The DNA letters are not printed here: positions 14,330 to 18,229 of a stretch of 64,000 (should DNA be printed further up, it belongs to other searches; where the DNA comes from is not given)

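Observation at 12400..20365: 1962-aa secreted giant protein co-oriented with a 663-aa outer-membrane barrel: candidate surface-layer/adhesin plus anchor or exporter pair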

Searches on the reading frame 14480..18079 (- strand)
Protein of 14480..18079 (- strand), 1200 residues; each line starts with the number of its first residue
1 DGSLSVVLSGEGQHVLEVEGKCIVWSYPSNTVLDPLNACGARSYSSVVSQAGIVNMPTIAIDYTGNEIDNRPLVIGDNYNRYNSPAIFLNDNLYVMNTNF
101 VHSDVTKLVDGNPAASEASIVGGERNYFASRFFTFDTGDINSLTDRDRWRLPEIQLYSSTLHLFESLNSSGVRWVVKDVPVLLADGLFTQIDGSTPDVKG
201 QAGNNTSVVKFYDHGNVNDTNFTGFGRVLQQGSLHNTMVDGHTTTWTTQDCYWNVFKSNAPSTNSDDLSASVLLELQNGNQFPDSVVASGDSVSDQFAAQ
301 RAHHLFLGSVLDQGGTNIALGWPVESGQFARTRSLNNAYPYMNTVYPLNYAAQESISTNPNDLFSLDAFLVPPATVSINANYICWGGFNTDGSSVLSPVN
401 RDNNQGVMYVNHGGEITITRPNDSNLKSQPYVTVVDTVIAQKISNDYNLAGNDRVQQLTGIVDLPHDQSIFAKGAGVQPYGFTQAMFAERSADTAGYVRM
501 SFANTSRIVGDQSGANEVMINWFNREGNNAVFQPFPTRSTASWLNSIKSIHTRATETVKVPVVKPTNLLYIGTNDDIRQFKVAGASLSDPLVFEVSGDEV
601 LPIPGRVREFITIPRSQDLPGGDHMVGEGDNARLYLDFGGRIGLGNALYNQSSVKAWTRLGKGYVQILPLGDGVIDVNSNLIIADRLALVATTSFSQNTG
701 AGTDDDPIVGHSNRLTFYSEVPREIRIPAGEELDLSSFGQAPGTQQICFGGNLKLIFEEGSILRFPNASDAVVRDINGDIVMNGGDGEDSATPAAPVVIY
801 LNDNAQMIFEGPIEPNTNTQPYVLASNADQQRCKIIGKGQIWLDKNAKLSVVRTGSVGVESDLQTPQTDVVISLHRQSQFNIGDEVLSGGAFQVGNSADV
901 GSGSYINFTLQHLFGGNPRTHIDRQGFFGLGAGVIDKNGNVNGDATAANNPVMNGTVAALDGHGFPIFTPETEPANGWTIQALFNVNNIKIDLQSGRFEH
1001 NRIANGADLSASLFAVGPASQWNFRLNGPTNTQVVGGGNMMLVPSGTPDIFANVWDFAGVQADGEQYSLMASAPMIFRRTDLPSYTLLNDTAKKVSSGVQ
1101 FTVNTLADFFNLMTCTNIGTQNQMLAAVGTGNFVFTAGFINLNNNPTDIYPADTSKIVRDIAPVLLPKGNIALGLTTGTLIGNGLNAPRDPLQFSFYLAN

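Call 56: predict_structure(alignment_id=A3)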
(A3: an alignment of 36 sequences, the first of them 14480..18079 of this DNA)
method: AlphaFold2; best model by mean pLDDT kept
length: 1200 residues; sequences in the alignment: 36
mean_pLDDT: 80.6   pTM: 0.79
mean pLDDT of the five models: 80.6, 78.4, 78.5, 78.4, 76.3
residues with pLDDT >= 90: 448; 70-90: 500; 50-70: 165; < 50: 87
segments of 3 or more residues with pLDDT < 50: 1-14, 36-44, 135-143, 188-191, 221-223, 528-555, 620-625, 816-820
pLDDT, mean of each block of 10 residues (from residue 1): 30 51 73 47 52 72 58 51 72 87 79 86 83 51 61 91 90 89 53 56 88 71 70 87 86 90 79 91 70 64 88 89 85 60 70 72 87 92 88 82 88 90 60 91 89 88 88 89 84 87 76 82 64 32 35 53 86 90 87 88 88 70 60 92 93 92 92 95 92 85 71 93 93 92 94 94 91 83 64 89 95 53 64 93 96 91 92 95 87 93 94 88 93 88 84 87 88 86 95 93 89 95 90 92 90 90 92 90 86 82 94 91 87 82 77 87 75 82 70 75
secondary structure, 60 per line:
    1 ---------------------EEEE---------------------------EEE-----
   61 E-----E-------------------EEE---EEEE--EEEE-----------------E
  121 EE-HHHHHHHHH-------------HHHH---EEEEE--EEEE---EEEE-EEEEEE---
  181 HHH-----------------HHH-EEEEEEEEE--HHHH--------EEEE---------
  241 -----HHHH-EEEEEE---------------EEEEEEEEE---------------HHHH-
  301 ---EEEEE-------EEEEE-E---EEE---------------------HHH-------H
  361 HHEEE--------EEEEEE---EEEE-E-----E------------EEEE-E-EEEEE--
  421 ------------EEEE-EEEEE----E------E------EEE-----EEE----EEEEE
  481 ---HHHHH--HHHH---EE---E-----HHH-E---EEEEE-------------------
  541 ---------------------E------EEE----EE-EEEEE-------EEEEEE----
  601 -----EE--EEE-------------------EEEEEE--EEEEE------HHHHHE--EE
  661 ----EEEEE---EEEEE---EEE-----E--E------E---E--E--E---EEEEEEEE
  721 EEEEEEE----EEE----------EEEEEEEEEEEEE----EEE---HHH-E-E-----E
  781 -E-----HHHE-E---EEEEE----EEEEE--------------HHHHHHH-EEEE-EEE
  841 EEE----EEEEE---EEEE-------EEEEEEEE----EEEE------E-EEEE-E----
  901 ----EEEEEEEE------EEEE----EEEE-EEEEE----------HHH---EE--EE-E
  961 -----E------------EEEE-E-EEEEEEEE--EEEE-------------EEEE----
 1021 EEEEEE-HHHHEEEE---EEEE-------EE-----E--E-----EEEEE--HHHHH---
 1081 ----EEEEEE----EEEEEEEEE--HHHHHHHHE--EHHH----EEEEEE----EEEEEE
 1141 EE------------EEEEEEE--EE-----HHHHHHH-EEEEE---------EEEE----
elements in order (helices of 4 or more, strands of 3 or more residues): E22-25 E53-55 E87-89 E93-96 E99-102 E120-122 H124-132 H146-149 E153-157 E160-163 E167-170 E172-177 E205-213 H216-219 E228-231 H246-249 E251-256 E272-280 H296-299 E304-308 E316-320 E326-328 E363-365 E374-379 E383-386 E407-410 E414-418 E433-436 E438-442 E461-463 E469-471 E476-480 H484-488 H491-494 E517-521 E569-571 E579-583 E591-596 E610-612 E632-637 E640-644 H651-655 E665-669 E673-677 E681-683 E713-727 E732-734 E745-757 E762-764 E797-801 E806-810 H825-831 E833-836 E838-843 E848-852 E856-859 E867-874 E879-882 E891-894 E905-912 E919-922 E927-930 E932-936 E979-982 E986-993 E996-999 E1013-1016 E1021-1026 H1028-1031 E1032-1035 E1039-1042 E1066-1070 H1073-1077 E1085-1090 E1095-1103 H1106-1113 E1125-1130 E1135-1142 E1155-1161 H1171-1177 E1179-1183 E1193-1196

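Call 92: fold_search(model_id=the predicted structure, library=pdb)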
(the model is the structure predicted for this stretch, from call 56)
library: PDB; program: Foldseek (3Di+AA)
matches with E <= 10: 93; with E <= 0.001: 0
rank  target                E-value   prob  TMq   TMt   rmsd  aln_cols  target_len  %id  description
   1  4kh3                  5.1e-03  0.23  0.10  0.15  19.0       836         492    8  Structure of a bacterial self-associating protein (released 2014-01-15)
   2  5j44_A                8.1e-03  0.23  0.13  0.15  19.7      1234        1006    8  Crystal structure of the Secreted Extracellular protein A (SepA) from Shigella flexneri (released 2017-04-12)
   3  3h09_A                4.6e-02  0.12  0.11  0.13  20.8       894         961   10  The structure of Haemophilus influenzae IgA1 protease (released 2009-04-21)
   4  9mne_B                5.3e-02  0.13  0.15  0.17  19.9      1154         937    8  Crystal structure of enteropathogenic Escherichia coli EspC (released 2025-10-29)
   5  3ak5_C                1.0e-01  0.13  0.13  0.15  20.6       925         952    8  Hemoglobin protease (Hbp) passenger missing domain-2 (released 2010-10-06)
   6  4oj5_C                1.2e-01  0.07  0.10  0.12  20.2       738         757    9  Crystal Structure of a Putative Tailspike Protein (TSP1, orf210) from Escherichia coli O157:H7 Bacteriohage CBA120 (released 2014-03-26)
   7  3h09_B                1.3e-01  0.08  0.13  0.14  20.9       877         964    9  The structure of Haemophilus influenzae IgA1 protease (released 2009-04-21)
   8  1dab                  2.3e-01  0.18  0.15  0.26  17.8       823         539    9  The Structure of Bordetella Pertussis Virulence Factor P.69 Pertactin (released 1999-12-15)
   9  3ak5_D                2.8e-01  0.08  0.13  0.15  20.8      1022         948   10  Hemoglobin protease (Hbp) passenger missing domain-2 (released 2010-10-06)
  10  7koh_B                3.7e-01  0.07  0.12  0.19  19.2       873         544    7  Crystal structure of antigen 43 from Escherichia coli EDL933 (released 2022-03-09)
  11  2iou_G                5.4e-01  0.05  0.11  0.18  19.0       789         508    9  Major Tropism Determinant P1 (Mtd-P1) Variant Complexed with Bordetella brochiseptica Virulence Factor Pertactin extra (released 2007-10-23)
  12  4ojp_C                6.2e-01  0.03  0.08  0.10  21.0       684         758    8  Crystal Structure of Putative Tailspike Protein (TSP1, orf210) from Escherichia coli O157:H7 Bacteriohage CBA120 in Co (released 2014-03-26)
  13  9qb8                  6.5e-01  0.01  0.05  0.03  22.1       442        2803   11  Lymphostatin - Conformation II - pH 8 Hepes (released 2025-07-16)
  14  4ojl_C                6.8e-01  0.05  0.12  0.16  17.7       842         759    8  Crystal Structure of Putative Tailspike Protein (TSP1, orf210) from Escherichia coli O157:H7 Bacteriohage CBA120 in Co (released 2014-03-26)
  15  4oj6_C                7.8e-01  0.03  0.08  0.11  21.5       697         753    9  Crystal Structure of a Putative Tailspike Protein (TSP1, orf210) from Escherichia coli O157:H7 Bacteriohage CBA120; Se (released 2014-03-26)
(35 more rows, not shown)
